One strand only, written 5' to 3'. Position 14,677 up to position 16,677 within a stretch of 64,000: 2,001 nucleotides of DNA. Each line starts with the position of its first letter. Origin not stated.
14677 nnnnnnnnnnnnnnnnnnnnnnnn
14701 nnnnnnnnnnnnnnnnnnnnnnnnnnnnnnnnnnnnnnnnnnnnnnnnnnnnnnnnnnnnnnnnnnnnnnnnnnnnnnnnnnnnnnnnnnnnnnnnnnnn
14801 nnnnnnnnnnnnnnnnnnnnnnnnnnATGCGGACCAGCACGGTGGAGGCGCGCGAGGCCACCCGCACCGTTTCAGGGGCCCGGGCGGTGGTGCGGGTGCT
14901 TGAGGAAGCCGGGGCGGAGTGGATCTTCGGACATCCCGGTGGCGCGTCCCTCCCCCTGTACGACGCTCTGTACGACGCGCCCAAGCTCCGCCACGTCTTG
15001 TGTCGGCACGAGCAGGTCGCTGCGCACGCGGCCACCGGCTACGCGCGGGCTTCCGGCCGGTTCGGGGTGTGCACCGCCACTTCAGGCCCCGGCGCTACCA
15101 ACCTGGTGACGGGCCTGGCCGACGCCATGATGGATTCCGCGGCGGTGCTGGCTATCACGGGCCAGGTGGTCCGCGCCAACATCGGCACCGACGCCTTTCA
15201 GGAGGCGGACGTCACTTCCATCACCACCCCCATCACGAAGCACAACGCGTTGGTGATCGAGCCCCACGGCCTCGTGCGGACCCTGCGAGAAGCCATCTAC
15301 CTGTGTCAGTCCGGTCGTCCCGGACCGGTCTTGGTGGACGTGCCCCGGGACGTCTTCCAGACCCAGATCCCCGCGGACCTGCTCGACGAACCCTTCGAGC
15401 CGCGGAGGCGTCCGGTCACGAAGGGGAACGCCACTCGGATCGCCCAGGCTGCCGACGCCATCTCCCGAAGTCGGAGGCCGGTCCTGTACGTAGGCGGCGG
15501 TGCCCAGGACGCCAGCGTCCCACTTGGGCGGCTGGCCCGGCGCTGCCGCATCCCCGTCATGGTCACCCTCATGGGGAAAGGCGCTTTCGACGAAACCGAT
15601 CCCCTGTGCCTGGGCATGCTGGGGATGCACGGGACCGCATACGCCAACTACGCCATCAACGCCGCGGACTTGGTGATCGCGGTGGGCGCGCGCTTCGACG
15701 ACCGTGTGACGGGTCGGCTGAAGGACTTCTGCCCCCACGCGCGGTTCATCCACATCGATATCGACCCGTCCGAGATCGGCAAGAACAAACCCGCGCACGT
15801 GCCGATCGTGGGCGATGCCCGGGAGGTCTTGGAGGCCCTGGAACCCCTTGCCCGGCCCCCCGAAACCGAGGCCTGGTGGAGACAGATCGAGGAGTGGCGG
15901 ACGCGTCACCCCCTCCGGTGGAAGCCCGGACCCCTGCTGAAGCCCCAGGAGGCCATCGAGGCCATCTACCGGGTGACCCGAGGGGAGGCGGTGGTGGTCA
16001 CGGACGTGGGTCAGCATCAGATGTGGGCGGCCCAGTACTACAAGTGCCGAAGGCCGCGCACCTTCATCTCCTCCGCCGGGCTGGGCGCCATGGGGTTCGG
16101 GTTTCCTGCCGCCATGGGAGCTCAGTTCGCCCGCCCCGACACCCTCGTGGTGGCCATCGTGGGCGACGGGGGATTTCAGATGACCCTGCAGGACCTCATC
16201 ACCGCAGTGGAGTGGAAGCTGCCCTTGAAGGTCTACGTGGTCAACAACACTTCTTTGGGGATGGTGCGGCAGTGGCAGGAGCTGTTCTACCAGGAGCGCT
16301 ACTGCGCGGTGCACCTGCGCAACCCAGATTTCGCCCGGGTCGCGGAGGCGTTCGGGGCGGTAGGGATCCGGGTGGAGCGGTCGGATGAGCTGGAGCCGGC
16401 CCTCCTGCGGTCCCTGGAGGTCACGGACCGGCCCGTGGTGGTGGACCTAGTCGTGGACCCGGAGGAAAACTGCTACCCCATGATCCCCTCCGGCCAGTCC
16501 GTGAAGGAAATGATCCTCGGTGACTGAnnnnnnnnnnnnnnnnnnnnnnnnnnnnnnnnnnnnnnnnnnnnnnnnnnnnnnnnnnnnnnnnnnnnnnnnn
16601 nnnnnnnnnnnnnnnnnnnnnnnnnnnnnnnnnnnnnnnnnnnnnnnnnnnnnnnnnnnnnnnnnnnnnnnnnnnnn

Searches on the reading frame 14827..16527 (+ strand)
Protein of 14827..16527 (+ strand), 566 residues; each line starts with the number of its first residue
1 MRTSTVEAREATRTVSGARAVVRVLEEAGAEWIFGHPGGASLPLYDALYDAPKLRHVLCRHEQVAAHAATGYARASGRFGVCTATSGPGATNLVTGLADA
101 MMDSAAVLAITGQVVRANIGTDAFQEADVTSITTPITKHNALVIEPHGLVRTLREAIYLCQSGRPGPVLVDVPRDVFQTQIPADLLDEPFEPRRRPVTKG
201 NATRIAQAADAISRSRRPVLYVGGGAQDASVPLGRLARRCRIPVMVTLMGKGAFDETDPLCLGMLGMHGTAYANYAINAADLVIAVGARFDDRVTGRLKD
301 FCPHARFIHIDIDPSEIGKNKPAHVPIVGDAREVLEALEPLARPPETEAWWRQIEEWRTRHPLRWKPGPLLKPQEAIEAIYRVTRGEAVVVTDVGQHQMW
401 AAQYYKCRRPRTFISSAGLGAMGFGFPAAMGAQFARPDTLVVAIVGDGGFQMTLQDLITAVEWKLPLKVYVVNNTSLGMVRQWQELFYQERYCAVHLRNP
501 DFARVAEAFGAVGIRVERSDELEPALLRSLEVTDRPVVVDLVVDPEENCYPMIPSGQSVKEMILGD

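Call 8: search_protein_families(library=ncbifam, proteins=[window:14827-16527:+])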
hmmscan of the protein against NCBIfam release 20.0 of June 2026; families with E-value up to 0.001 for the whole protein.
window:14827-16527:+ (566 aa): 55 families (the best 25 are shown)
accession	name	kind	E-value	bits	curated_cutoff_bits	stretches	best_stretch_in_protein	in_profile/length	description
TIGR00118.1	acolac_lg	equivalog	1.5e-223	743.3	538.35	1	16-564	2-555/557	biosynthetic-type acetolactate synthase large subunit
NF004710.0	PRK06048.1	equivalog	5.9e-217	721.6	976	1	10-563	3-557/561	acetolactate synthase large subunit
NF005860.0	PRK07789.1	equivalog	1.4e-212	707.4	881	1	7-562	26-597/615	acetolactate synthase large subunit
NF005651.0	PRK07418.1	subfamily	6.2e-206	685.3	942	1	7-563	11-579/617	acetolactate synthase large subunit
NF005228.0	PRK06725.1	equivalog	5.8e-201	668.6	991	1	6-564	7-566/571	acetolactate synthase large subunit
NF005824.0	PRK07710.1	equivalog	2.4e-197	656.8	976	1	5-563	7-568/573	acetolactate synthase large subunit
NF004919.0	PRK06276.1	equivalog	3.6e-196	653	866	1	16-563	2-557/582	acetolactate synthase large subunit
NF006524.0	PRK08978.1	equivalog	7.4e-193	641.7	738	1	16-563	2-544/548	acetolactate synthase 2 catalytic subunit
NF006581.0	PRK09107.1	equivalog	6e-191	635.8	974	1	8-566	4-576/595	acetolactate synthase 3 large subunit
NF005058.0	PRK06466.1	equivalog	3.6e-183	610.1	951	1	14-564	3-568/574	acetolactate synthase 3 large subunit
NF006319.0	PRK08527.1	equivalog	6.4e-181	602.6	905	1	14-564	3-559/565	acetolactate synthase large subunit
NF005409.0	PRK06965.1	equivalog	5.7e-179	596.3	1035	1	9-565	15-583/587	acetolactate synthase 3 catalytic subunit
NF006016.1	PRK08155.1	equivalog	1.8e-177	591.2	870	1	14-563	2-552/554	acetolactate synthase large subunit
NF006525.0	PRK08979.1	equivalog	3.3e-174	580.5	1084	1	14-564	3-566/572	acetolactate synthase 3 large subunit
NF005364.0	PRK06882.1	equivalog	8.4e-171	569.2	1083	1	14-565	3-567/574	acetolactate synthase 3 large subunit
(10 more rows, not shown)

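Call 12: find_related_loci(query=window:14827-16527:+, collection=genome_contigs, flank=4000)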
Query window:14827-16527:+ (566 aa) in genome_contigs; peptide patterns used: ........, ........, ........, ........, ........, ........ (x = any residue, [..] = any of these).
600 stretches matched a pattern (row limit reached: there are more); 598 encode a relative of the query (tblastn E <= 1e-3); the best 80 are kept; 80 distinct loci.
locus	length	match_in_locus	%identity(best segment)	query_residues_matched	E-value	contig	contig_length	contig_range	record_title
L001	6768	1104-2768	63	13-564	0e+0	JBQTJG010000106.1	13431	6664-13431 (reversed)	MAG: Armatimonadota bacterium isolate SAR307 c_000000042448, whole genome shotgun sequence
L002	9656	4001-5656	61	18-564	0e+0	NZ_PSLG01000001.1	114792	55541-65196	MAG: Thermoflexus sp. isolate ERB_21_2 NODE_80_length_114792_cov_12.316628, whole genome shotgun sequence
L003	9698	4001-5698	52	1-564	0e+0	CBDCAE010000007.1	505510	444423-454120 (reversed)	MAG: Capsulimonadaceae bacterium isolate c2c65074-d64d-48cb-857f-794c724540d0 genome assembly, contig: contig_7, whole g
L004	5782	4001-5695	55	1-563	0e+0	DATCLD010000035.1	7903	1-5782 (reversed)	MAG TPA_asm: Limnochordales bacterium isolate SMAG_U7113 k141_186802, whole genome shotgun sequence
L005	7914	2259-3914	54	20-563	0e+0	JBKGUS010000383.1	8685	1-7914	MAG: Thermoleophilaceae bacterium isolate CMU.bins.286 k141_19218904, whole genome shotgun sequence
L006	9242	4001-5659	52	15-564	0e+0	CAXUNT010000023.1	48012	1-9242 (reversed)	MAG TPA_asm: uncultured Armatimonadales bacterium isolate public_SRR14722125_metawrap_bin.1 genome assembly, contig: pub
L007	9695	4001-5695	53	8-566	0e+0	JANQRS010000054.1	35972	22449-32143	MAG: Calditrichia bacterium isolate IP29b_bin.73 k99_2600261, whole genome shotgun sequence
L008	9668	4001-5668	51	16-566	0e+0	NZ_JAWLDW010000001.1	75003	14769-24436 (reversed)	MAG: Rhodohalobacter sp. isolate 20BLK6-1.bin.15 NODE_186_length_75003_cov_16.741709, whole genome shotgun sequence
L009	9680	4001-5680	54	9-563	0e+0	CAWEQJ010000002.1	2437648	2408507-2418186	MAG: uncultured Thermoleophilaceae bacterium isolate MFD01721.bin.2.52 genome assembly, contig: contig_1421, whole genom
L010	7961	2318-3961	51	16-563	0e+0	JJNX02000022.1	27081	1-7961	Peptococcaceae bacterium SCADC1_2_3 contig_22, whole genome shotgun sequence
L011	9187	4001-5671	53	15-563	0e+0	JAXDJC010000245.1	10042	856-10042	MAG: Thermoleophilaceae bacterium isolate BP_562 scaffold_2552694, whole genome shotgun sequence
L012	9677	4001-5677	52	14-563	0e+0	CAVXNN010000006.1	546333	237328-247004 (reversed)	MAG: uncultured Actinomycetes bacterium isolate MFD01721.bin.2.121 genome assembly, contig: contig_23031, whole genome s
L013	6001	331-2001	52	15-566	0e+0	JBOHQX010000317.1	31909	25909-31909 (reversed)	MAG: bacterium isolate M3-S_metawrap_bin.56 k127_3844129, whole genome shotgun sequence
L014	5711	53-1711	51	12-563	0e+0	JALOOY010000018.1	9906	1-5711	MAG: Thermodesulfobacteriota bacterium isolate Prado115 scaffold_12121, whole genome shotgun sequence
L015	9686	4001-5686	54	13-565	0e+0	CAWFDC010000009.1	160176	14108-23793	MAG: uncultured Thermoleophilia bacterium isolate MFD04716.bin.2.196 genome assembly, contig: contig_4774, whole genome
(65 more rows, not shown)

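Call 20: find_related_loci(query=window:14827-16527:+, collection=metagenome_contigs, flank=3000)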
Query window:14827-16527:+ (566 aa) in metagenome_contigs; peptide patterns used: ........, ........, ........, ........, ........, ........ (x = any residue, [..] = any of these).
600 stretches matched a pattern (row limit reached: there are more); 595 encode a relative of the query (tblastn E <= 1e-3); the best 80 are kept; 80 distinct loci.
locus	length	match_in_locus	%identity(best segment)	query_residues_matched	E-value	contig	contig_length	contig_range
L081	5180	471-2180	64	2-564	0e+0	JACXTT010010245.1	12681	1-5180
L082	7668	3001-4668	64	13-564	0e+0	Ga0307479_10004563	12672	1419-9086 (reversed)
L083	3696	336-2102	53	12-564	0e+0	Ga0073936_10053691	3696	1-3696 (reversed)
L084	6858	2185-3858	53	11-565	0e+0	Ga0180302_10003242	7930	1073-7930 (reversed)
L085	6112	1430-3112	51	15-564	0e+0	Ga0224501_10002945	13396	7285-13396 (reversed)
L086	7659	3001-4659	55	15-563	0e+0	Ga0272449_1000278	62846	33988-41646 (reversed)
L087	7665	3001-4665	52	18-563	0e+0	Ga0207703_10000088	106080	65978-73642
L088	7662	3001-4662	49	15-563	0e+0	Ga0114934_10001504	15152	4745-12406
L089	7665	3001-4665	51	18-563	0e+0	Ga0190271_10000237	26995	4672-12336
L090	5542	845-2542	51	12-565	0e+0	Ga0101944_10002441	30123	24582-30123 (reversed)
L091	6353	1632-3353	49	2-564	1e-180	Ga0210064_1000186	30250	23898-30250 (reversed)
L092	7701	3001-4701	51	9-563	1e-179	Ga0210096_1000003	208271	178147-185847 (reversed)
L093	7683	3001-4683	48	9-563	4e-179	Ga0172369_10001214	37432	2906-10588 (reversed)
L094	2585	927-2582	52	20-563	0e+0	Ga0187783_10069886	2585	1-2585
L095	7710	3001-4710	50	9-562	2e-176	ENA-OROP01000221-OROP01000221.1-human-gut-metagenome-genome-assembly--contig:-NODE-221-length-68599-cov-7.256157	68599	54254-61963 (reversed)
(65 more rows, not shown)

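Call 29: find_homologous_proteins(query=window:14827-16527:+, max_evalue=1e-100)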
Query window:14827-16527:+ (566 aa): 7999 proteins with E <= 1e-100 among 8000 candidates; the best 120 are listed.
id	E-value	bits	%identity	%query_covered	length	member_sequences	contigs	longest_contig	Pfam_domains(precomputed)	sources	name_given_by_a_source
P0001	0.0e+0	1291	100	100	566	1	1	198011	PF02775.27,PF02776.24,PF00205.29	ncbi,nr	ncbi:MAG: biosynthetic-type acetolactate synthase large subunit [Armatimonadota bacterium]|nr:biosyn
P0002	0.0e+0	1195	91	100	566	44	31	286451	PF02775.27,PF02776.24,PF00205.29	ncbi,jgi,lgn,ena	jgi:acetolactate synthase-1/2/3 large subunit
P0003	0.0e+0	1190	90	100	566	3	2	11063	PF02775.27,PF02776.24,PF00205.29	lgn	-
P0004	0.0e+0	1076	81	99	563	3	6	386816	PF02775.27,PF02776.24,PF00205.29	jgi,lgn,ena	-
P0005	0.0e+0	1063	82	98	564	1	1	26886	PF02775.27,PF02776.24,PF00205.29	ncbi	-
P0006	0.0e+0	1055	82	98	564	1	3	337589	PF02775.27,PF02776.24,PF00205.29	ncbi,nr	ncbi:MAG: biosynthetic-type acetolactate synthase large subunit [Armatimonadota bacterium]|nr:biosyn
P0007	0.0e+0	1051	82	98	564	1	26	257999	PF02775.27,PF02776.24,PF00205.29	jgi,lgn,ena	jgi:acetolactate synthase-1/2/3 large subunit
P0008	0.0e+0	1049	81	98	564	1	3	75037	PF02775.27,PF02776.24,PF00205.29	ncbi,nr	ncbi:MAG: biosynthetic-type acetolactate synthase large subunit [Armatimonadota bacterium]|nr:biosyn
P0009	0.0e+0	1049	82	98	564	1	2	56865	PF02775.27,PF02776.24,PF00205.29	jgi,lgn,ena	-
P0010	0.0e+0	1048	82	98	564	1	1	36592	PF02775.27,PF02776.24,PF00205.29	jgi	jgi:acetolactate synthase I/II/III large subunit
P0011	0.0e+0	1047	81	98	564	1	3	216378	PF02775.27,PF02776.24,PF00205.29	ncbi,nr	ncbi:MAG: biosynthetic-type acetolactate synthase large subunit [Armatimonadota bacterium]|nr:biosyn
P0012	0.0e+0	1045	81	98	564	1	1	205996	PF02775.27,PF02776.24,PF00205.29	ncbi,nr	ncbi:MAG: biosynthetic-type acetolactate synthase large subunit [Armatimonadetes bacterium]|nr:biosy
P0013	7.5e-277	938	73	100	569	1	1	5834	PF02775.27,PF02776.24,PF00205.29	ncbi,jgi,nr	ncbi:MAG: biosynthetic-type acetolactate synthase large subunit [Armatimonadetes bacterium]|nr:biosy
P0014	2.4e-248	844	69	98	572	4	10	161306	PF02775.27,PF02776.24,PF00205.29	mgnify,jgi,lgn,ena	mgnify:CR=1 FL=1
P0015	2.0e-244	831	64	100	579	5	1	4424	PF02775.27,PF02776.24,PF00205.29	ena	-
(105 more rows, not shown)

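Call 30: find_encoding_contigs(protein=P0002, flank=3000, max_places=4)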
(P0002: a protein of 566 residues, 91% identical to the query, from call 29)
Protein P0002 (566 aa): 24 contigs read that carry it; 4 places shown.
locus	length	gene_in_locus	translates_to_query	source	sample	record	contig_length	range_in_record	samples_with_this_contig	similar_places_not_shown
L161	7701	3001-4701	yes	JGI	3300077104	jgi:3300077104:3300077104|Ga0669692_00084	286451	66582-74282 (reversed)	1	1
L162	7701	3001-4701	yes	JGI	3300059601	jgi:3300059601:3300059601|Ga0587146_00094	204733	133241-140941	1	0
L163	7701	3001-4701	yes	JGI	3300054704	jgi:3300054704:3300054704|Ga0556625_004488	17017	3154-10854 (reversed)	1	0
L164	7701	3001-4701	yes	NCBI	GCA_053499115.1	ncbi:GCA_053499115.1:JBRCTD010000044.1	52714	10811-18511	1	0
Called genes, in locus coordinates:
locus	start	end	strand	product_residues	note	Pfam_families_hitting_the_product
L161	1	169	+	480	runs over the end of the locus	PF00206:Lyase_1, PF10415:FumaraseC_C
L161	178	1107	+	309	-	PF00126:HTH_1, PF03466:LysR_substrate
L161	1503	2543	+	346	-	PF18152:DAHP_snth_FXD, PF00793:DAHP_synth_1, PF03102:NeuB (faint)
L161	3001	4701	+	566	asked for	PF02776:TPP_enzyme_N, PF00205:TPP_enzyme_M, PF02775:TPP_enzyme_C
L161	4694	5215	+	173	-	PF01842:ACT, PF22629:ACT_AHAS_ss, PF13710:ACT_5, PF10369:ALS_ss_C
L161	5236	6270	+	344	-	PF02826:2-Hacid_dh_C (weak), PF07991:KARI_N, PF01450:KARI_C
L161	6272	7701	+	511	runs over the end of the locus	PF00682:HMGL-like, PF22617:HCS_D2, PF08502:LeuA_dimer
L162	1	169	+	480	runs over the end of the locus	PF00206:Lyase_1, PF10415:FumaraseC_C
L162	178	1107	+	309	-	PF00126:HTH_1, PF03466:LysR_substrate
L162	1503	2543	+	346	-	PF18152:DAHP_snth_FXD, PF00793:DAHP_synth_1, PF03102:NeuB (faint)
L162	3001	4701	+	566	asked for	PF02776:TPP_enzyme_N, PF00205:TPP_enzyme_M, PF02775:TPP_enzyme_C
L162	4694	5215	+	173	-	PF01842:ACT, PF22629:ACT_AHAS_ss, PF13710:ACT_5, PF10369:ALS_ss_C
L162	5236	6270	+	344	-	PF02826:2-Hacid_dh_C (weak), PF07991:KARI_N, PF01450:KARI_C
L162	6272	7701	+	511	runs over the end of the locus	PF00682:HMGL-like, PF22617:HCS_D2, PF08502:LeuA_dimer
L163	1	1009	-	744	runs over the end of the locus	PF00662:Proton_antipo_N, PF00361:Proton_antipo_M, PF13244:MbhD, PF20501:MbhE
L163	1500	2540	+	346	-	PF18152:DAHP_snth_FXD, PF00793:DAHP_synth_1, PF03102:NeuB (faint)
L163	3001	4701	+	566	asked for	PF02776:TPP_enzyme_N, PF00205:TPP_enzyme_M, PF02775:TPP_enzyme_C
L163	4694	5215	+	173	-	PF01842:ACT, PF22629:ACT_AHAS_ss, PF13710:ACT_5, PF10369:ALS_ss_C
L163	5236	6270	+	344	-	PF02826:2-Hacid_dh_C (weak), PF07991:KARI_N, PF01450:KARI_C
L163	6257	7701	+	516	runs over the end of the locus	PF00682:HMGL-like, PF22617:HCS_D2, PF08502:LeuA_dimer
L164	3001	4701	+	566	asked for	PF02776:TPP_enzyme_N, PF00205:TPP_enzyme_M, PF02775:TPP_enzyme_C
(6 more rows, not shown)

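Call 31: find_encoding_contigs(protein=P0003, flank=3000, max_places=2)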
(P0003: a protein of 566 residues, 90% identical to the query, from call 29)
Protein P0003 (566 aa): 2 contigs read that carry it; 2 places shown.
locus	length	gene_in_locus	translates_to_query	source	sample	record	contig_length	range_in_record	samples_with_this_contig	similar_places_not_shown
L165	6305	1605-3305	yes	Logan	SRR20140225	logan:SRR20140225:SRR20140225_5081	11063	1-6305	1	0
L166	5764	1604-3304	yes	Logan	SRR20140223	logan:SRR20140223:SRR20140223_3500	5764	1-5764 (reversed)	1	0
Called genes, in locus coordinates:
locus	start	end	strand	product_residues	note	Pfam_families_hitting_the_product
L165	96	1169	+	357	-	PF18152:DAHP_snth_FXD, PF00793:DAHP_synth_1, PF03102:NeuB (faint)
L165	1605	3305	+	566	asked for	PF02776:TPP_enzyme_N, PF00205:TPP_enzyme_M, PF02775:TPP_enzyme_C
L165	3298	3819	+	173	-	PF01842:ACT, PF22629:ACT_AHAS_ss, PF13710:ACT_5, PF10369:ALS_ss_C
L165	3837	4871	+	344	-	PF02826:2-Hacid_dh_C (weak), PF07991:KARI_N, PF01450:KARI_C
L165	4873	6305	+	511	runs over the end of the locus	PF00682:HMGL-like, PF22617:HCS_D2, PF08502:LeuA_dimer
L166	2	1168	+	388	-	?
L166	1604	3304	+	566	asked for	PF02776:TPP_enzyme_N, PF00205:TPP_enzyme_M, PF02775:TPP_enzyme_C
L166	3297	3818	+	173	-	PF01842:ACT, PF22629:ACT_AHAS_ss, PF13710:ACT_5, PF10369:ALS_ss_C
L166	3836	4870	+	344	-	PF02826:2-Hacid_dh_C (weak), PF07991:KARI_N, PF01450:KARI_C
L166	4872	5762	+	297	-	?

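Call 32: find_encoding_contigs(protein=P0004, flank=3000, max_places=3)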
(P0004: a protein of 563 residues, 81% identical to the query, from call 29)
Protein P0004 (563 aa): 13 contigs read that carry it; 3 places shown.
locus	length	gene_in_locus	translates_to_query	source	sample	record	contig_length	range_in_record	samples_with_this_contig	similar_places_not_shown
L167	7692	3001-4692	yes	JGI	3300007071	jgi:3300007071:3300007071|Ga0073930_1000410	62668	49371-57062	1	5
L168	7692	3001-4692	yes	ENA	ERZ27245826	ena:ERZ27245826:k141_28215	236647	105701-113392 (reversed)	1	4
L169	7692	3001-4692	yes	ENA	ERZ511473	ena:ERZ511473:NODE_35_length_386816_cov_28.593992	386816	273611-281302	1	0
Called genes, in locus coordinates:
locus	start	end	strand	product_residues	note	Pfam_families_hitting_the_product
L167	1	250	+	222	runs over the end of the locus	PF01983:CofC, PF09837:DUF2064 (faint), PF12804:NTP_transf_3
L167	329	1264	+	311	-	PF00126:HTH_1, PF18614:RNase_II_C_S1 (faint), PF03466:LysR_substrate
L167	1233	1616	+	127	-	-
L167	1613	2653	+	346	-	PF18152:DAHP_snth_FXD, PF00793:DAHP_synth_1, PF03102:NeuB (weak)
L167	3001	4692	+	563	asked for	PF02776:TPP_enzyme_N, PF00205:TPP_enzyme_M, PF02775:TPP_enzyme_C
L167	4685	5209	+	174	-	PF01842:ACT, PF22629:ACT_AHAS_ss, PF13710:ACT_5, PF10369:ALS_ss_C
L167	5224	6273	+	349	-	PF00670:AdoHcyase_NAD (weak), PF02826:2-Hacid_dh_C (weak), PF07991:KARI_N, PF01450:KARI_C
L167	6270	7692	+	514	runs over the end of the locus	PF00682:HMGL-like, PF22617:HCS_D2, PF08502:LeuA_dimer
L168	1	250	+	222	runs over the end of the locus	PF01983:CofC, PF09837:DUF2064 (faint), PF12804:NTP_transf_3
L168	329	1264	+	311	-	PF00126:HTH_1, PF18614:RNase_II_C_S1 (faint), PF03466:LysR_substrate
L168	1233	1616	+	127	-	-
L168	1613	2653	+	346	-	PF18152:DAHP_snth_FXD, PF00793:DAHP_synth_1, PF03102:NeuB (weak)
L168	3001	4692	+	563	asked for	PF02776:TPP_enzyme_N, PF00205:TPP_enzyme_M, PF02775:TPP_enzyme_C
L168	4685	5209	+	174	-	PF01842:ACT, PF22629:ACT_AHAS_ss, PF13710:ACT_5, PF10369:ALS_ss_C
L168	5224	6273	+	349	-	PF00670:AdoHcyase_NAD (weak), PF02826:2-Hacid_dh_C (weak), PF07991:KARI_N, PF01450:KARI_C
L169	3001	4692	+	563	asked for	PF02776:TPP_enzyme_N, PF00205:TPP_enzyme_M, PF02775:TPP_enzyme_C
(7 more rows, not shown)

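Call 33: find_encoding_contigs(protein=P0007, flank=3000, max_places=3)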
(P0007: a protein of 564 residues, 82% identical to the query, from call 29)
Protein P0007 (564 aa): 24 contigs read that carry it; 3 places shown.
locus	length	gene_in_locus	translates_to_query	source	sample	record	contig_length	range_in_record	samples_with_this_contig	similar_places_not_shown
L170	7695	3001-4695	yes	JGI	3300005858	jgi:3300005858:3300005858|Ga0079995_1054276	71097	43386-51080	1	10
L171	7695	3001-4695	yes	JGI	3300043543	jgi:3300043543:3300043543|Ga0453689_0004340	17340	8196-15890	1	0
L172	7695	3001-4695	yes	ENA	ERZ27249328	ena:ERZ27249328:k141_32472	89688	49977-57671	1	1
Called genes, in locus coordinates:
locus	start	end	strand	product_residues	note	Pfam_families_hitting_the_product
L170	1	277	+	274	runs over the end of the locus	PF00528:BPD_transp_1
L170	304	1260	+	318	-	PF00126:HTH_1, PF18614:RNase_II_C_S1 (faint), PF03466:LysR_substrate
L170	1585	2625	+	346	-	PF18152:DAHP_snth_FXD, PF00793:DAHP_synth_1, PF03102:NeuB (weak)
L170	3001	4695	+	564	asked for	PF02776:TPP_enzyme_N, PF00205:TPP_enzyme_M, PF02775:TPP_enzyme_C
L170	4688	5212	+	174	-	PF01842:ACT, PF22629:ACT_AHAS_ss, PF13710:ACT_5, PF10369:ALS_ss_C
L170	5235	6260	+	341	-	PF07991:KARI_N, PF01450:KARI_C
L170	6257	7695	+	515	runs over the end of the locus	PF00682:HMGL-like, PF22617:HCS_D2, PF08502:LeuA_dimer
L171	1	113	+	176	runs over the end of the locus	PF00528:BPD_transp_1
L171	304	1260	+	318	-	PF00126:HTH_1, PF18614:RNase_II_C_S1 (faint), PF03466:LysR_substrate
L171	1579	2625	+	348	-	PF01261:AP_endonuc_2 (faint), PF18152:DAHP_snth_FXD, PF00793:DAHP_synth_1, PF03102:NeuB (weak)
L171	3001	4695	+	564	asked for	PF02776:TPP_enzyme_N, PF00205:TPP_enzyme_M, PF02775:TPP_enzyme_C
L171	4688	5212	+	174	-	PF01842:ACT, PF22629:ACT_AHAS_ss, PF13710:ACT_5, PF10369:ALS_ss_C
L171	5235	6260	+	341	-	PF07991:KARI_N, PF01450:KARI_C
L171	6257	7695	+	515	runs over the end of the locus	PF00682:HMGL-like, PF22617:HCS_D2, PF08502:LeuA_dimer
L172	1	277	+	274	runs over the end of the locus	PF00528:BPD_transp_1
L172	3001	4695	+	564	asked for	PF02776:TPP_enzyme_N, PF00205:TPP_enzyme_M, PF02775:TPP_enzyme_C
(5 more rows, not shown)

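Call 39: find_encoding_contigs(protein=P0013, flank=3000, max_places=2)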
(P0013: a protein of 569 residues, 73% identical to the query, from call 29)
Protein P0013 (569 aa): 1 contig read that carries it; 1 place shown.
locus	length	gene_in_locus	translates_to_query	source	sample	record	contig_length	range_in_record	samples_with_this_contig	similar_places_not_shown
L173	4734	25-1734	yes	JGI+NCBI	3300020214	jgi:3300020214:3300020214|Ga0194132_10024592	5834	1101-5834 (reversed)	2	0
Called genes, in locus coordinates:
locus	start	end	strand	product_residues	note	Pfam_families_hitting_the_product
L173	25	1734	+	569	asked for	PF02776:TPP_enzyme_N, PF00205:TPP_enzyme_M, PF02775:TPP_enzyme_C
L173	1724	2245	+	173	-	PF01842:ACT, PF22629:ACT_AHAS_ss, PF13710:ACT_5, PF10369:ALS_ss_C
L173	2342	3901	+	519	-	PF00682:HMGL-like, PF22617:HCS_D2, PF08502:LeuA_dimer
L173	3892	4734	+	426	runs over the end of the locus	PF00330:Aconitase, PF28406:AcnX_3rd (weak)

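Call 40: find_encoding_contigs(protein=P0014, flank=3000, max_places=3)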
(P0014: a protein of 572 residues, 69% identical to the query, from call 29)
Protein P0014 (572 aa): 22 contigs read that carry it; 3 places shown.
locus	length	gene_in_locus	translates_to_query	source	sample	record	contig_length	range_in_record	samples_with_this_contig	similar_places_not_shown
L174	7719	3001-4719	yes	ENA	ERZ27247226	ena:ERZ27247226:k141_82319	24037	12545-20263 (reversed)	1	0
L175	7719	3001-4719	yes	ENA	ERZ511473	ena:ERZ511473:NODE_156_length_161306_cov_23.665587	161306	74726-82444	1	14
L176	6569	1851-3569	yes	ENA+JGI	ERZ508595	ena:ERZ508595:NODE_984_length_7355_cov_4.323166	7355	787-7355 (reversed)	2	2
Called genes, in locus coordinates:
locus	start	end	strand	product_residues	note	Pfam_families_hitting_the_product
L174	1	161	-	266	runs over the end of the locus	PF00950:ABC-3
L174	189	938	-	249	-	PF00005:ABC_tran, PF13304:AAA_21 (weak)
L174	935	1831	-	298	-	PF01297:ZnuA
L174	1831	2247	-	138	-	PF01475:FUR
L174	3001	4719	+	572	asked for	PF02776:TPP_enzyme_N, PF00205:TPP_enzyme_M, PF02775:TPP_enzyme_C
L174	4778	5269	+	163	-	PF01842:ACT, PF22629:ACT_AHAS_ss, PF13710:ACT_5, PF10369:ALS_ss_C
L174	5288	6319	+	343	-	PF02826:2-Hacid_dh_C (weak), PF03446:NAD_binding_2 (faint), PF03807:F420_oxidored (weak), PF07991:KARI_N, PF01450:KARI_C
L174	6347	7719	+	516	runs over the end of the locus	PF00682:HMGL-like, PF22617:HCS_D2, PF08502:LeuA_dimer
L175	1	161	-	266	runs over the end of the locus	PF00950:ABC-3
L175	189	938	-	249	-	PF00005:ABC_tran, PF13304:AAA_21 (weak)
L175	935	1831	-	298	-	PF01297:ZnuA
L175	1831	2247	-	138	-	PF01475:FUR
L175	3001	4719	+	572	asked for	PF02776:TPP_enzyme_N, PF00205:TPP_enzyme_M, PF02775:TPP_enzyme_C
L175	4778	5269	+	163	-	PF01842:ACT, PF22629:ACT_AHAS_ss, PF13710:ACT_5, PF10369:ALS_ss_C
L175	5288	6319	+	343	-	PF02826:2-Hacid_dh_C (weak), PF03446:NAD_binding_2 (faint), PF03807:F420_oxidored (weak), PF07991:KARI_N, PF01450:KARI_C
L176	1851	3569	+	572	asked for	PF02776:TPP_enzyme_N, PF00205:TPP_enzyme_M, PF02775:TPP_enzyme_C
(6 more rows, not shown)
